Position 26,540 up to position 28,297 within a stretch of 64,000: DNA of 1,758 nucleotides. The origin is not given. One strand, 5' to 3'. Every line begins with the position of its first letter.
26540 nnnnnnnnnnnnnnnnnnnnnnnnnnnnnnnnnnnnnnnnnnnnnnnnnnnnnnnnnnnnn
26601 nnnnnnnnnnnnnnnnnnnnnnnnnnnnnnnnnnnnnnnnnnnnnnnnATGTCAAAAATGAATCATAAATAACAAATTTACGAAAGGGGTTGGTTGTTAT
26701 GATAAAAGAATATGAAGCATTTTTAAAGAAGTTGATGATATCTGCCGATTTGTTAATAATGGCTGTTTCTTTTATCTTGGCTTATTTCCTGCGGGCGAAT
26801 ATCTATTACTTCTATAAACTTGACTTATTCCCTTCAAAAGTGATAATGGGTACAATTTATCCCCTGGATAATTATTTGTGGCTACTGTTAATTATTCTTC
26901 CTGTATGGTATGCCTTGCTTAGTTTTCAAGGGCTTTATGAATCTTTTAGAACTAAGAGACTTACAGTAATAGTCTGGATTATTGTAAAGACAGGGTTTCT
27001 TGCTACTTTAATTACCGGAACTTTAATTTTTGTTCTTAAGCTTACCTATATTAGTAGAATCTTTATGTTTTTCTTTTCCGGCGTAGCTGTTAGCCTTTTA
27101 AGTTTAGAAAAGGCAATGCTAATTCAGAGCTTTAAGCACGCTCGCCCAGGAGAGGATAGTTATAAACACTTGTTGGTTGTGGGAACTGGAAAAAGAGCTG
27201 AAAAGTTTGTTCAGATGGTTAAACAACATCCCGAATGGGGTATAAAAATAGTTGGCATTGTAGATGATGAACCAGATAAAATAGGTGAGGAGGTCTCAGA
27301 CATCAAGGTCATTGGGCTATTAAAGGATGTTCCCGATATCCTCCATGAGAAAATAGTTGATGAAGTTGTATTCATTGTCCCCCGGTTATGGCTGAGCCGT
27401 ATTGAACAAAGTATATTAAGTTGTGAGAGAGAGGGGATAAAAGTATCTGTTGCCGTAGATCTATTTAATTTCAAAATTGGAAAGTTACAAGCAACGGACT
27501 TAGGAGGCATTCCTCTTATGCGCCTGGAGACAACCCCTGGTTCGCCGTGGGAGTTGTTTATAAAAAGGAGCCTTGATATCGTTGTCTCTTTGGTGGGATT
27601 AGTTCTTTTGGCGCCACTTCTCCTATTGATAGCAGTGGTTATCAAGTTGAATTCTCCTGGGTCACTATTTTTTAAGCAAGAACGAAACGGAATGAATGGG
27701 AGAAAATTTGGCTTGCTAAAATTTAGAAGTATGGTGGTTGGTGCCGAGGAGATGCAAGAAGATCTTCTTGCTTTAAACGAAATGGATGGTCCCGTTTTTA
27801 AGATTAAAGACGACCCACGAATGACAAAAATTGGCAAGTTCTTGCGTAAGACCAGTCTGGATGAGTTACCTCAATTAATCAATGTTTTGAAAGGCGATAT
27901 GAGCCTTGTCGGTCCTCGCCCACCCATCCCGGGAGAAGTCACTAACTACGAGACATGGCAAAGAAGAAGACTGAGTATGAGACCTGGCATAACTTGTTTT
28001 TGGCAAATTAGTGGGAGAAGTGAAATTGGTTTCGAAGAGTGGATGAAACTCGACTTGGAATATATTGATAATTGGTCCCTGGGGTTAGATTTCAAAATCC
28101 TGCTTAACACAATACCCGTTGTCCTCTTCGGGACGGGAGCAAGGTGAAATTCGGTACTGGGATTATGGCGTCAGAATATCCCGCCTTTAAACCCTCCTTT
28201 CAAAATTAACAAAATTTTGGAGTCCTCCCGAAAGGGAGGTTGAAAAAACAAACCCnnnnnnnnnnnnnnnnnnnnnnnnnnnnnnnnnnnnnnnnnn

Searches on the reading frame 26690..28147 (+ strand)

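Call 3: search_protein_families(library=pfam, proteins=[window:26690-28147:+], max_evalue=0.01)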
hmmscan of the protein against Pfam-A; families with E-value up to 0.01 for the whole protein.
window:26690-28147:+ (485 aa): 3 families
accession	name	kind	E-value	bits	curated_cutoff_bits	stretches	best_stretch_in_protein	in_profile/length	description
PF02397.22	Bac_transf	-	6.8e-70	234.7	27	1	292-479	1-178/179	Bacterial sugar transferase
PF13727.12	CoA_binding_3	-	5.2e-15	56.3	25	1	80-232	3-151/175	CoA-binding domain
PF02629.25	CoA_binding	-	0.00018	22.7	22.3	1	159-254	4-92/97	CoA binding domain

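Call 73: search_protein_families(library=ncbifam, proteins=[window:26690-28147:+], max_evalue=1e-10)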
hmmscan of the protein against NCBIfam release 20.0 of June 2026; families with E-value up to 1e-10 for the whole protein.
window:26690-28147:+ (485 aa): 10 families
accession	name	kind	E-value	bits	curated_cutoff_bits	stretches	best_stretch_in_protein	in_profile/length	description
TIGR03025.1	EPS_sugtrans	subfamily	4.9e-129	431.4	295.55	1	20-485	3-445/445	exopolysaccharide biosynthesis polyprenyl glycosylphosphotransferase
TIGR03023.1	WcaJ_sugtrans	equivalog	1.5e-113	380.5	410.75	1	19-484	2-452/453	undecaprenyl-phosphate glucose phosphotransferase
NF041877.1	EPS_EpsZ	equivalog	2.7e-101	339.5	800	1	49-484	26-458/459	exopolysaccharide biosynthesis polyisoprenyl-phosphate hexose-1-phosphate transferase EpsZ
TIGR03022.1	WbaP_sugtrans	subfamily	3.2e-96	323.4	403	1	16-485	1-456/456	undecaprenyl-phosphate galactose phosphotransferase WbaP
TIGR03013.1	EpsB_2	subfamily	1.8e-69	235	393.35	1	20-485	3-443/443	TIGR03013 family XrtA/PEP-CTERM system glycosyltransferase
NF052601.1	undeca_RfbP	equivalog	7.3e-64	215.4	330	1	289-481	42-238/244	undecaprenyl-phosphate galactose phosphotransferase family protein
NF007518.0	PRK10124.1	equivalog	2.2e-57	194.8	684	1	62-475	48-454/464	undecaprenyl-phosphate glucose phosphotransferase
NF050817.1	PolSacchBiosHfsE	equivalog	5e-51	173.9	750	1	82-479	67-460/467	polysaccharide biosynthesis protein HfsE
NF011751.0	PRK15204.1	equivalog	2e-47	161.9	907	1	8-484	8-475/476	undecaprenyl-phosphate galactose phosphotransferase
NF045514.1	glycotran_HepC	equivalog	7.7e-26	90.7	140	1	284-411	109-211/220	heterocyst development glycosyltransferase HepC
